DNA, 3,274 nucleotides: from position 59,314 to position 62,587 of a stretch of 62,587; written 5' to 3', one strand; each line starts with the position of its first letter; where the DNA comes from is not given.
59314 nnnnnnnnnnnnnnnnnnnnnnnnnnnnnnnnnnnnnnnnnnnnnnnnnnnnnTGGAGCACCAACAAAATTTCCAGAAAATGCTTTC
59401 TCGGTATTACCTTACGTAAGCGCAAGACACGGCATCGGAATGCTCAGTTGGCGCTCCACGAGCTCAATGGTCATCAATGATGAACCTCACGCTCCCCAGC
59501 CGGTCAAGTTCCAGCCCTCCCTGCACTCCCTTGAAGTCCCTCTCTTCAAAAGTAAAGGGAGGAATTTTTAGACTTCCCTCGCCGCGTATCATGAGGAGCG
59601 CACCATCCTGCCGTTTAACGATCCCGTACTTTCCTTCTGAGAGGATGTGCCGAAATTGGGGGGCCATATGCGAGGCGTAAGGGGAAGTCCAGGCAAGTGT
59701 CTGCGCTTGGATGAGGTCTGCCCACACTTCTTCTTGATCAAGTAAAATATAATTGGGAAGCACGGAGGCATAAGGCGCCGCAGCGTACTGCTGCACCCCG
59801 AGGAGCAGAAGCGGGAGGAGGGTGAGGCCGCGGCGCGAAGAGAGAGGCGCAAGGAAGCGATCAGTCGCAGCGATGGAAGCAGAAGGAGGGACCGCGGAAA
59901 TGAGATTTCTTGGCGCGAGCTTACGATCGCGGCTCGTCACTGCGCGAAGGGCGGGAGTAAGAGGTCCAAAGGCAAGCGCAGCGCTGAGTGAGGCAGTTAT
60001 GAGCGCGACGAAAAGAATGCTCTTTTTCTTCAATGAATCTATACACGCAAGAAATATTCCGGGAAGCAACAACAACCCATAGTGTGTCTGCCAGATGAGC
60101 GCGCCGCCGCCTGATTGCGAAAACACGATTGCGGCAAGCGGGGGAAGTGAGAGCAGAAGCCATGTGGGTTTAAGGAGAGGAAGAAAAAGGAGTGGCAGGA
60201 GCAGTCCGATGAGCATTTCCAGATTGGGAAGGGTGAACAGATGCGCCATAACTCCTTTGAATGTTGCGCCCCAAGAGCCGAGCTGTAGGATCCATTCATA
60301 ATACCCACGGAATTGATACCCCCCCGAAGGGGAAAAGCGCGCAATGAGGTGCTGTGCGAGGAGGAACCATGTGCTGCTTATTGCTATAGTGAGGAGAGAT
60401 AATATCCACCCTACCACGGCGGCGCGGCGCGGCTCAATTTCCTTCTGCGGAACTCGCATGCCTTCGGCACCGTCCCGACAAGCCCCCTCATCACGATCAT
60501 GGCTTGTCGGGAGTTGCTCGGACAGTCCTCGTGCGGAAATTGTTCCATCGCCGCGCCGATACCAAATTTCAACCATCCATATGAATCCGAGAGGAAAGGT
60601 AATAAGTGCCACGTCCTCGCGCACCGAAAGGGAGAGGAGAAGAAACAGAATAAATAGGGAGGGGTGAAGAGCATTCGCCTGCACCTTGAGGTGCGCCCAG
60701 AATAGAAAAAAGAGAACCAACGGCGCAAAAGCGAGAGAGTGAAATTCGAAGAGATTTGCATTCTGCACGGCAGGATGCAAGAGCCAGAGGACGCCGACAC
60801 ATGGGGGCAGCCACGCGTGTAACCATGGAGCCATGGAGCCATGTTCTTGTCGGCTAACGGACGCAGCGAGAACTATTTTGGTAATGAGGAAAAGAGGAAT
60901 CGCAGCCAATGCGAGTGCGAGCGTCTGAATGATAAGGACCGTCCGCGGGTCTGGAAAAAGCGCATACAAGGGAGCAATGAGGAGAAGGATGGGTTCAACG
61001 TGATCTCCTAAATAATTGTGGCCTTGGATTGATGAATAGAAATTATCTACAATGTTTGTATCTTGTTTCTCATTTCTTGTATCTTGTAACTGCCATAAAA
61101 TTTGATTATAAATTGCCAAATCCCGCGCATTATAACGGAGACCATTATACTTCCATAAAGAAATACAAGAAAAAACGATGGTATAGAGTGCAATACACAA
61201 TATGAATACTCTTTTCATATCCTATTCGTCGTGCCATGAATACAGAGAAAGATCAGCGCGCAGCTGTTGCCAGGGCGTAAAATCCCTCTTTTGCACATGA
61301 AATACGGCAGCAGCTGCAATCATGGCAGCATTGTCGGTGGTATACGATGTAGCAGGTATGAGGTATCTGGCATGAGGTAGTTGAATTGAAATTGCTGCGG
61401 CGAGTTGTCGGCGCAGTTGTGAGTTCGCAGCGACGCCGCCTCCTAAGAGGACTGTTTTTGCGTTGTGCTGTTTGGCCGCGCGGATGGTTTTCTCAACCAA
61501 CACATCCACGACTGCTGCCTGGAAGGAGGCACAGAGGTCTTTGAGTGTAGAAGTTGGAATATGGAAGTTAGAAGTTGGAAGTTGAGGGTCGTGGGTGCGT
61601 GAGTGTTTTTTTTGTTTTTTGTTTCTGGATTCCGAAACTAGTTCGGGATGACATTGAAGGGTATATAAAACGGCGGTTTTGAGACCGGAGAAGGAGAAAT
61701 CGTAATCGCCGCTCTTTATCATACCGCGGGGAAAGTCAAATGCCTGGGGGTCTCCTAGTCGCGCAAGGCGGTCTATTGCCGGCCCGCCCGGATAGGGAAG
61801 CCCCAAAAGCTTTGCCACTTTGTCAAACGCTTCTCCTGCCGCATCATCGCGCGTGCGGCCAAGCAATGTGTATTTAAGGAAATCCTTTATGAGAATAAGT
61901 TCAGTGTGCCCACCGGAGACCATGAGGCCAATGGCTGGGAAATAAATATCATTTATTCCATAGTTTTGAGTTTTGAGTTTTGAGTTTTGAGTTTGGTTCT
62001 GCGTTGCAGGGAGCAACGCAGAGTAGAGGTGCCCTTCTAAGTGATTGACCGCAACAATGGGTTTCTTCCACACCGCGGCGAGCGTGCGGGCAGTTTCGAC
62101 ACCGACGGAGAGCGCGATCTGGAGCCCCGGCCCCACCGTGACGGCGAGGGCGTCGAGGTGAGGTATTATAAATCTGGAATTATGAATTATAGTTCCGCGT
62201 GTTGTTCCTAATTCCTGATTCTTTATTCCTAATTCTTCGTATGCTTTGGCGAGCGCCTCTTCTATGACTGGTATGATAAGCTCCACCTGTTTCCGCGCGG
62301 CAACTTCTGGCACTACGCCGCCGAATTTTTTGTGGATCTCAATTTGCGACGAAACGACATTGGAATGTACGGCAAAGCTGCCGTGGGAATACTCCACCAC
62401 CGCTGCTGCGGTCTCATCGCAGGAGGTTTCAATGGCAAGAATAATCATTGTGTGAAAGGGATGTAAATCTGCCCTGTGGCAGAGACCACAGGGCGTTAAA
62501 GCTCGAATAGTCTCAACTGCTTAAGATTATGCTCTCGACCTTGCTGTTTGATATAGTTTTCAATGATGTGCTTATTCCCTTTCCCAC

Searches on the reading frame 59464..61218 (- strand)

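Call 78: search_protein_families(library=pfam, proteins=[window:59464-61218:-], max_evalue=0.001)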
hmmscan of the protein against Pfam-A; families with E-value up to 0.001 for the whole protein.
window:59464-61218:- (584 aa): 1 family
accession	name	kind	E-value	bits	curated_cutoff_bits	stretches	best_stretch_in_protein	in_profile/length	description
PF09852.15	DUF2079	-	9.2e-47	160.6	28.2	1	26-542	4-459/459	Predicted membrane protein (DUF2079)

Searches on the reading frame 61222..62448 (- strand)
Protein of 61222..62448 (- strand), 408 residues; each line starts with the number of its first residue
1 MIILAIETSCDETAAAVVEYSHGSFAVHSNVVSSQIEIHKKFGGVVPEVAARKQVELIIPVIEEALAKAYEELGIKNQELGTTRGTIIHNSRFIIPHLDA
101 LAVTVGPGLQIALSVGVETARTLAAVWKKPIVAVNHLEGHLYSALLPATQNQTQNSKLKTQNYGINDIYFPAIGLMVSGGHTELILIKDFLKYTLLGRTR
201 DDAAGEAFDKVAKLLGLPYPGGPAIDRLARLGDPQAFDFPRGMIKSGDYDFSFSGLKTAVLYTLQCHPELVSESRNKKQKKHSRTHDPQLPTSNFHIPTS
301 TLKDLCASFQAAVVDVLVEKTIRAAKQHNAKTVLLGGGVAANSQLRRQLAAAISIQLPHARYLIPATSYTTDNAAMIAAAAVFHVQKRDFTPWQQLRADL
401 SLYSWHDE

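Call 78: search_protein_families(library=pfam, proteins=[window:61222-62448:-], max_evalue=0.001)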
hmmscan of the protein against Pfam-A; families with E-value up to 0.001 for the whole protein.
window:61222-62448:- (408 aa): 2 families
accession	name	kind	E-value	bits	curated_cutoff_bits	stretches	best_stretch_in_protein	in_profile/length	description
PF00814.31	TsaD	-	1.5e-81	274.4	24.8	1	27-378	2-263/264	tRNA N6-adenosine threonylcarbamoyltransferase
PF22521.2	HypF_C_2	-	3.9e-06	27.3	27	1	303-353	167-217/241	Carbamoyltransferase, Kae1-like Domain, second subdomain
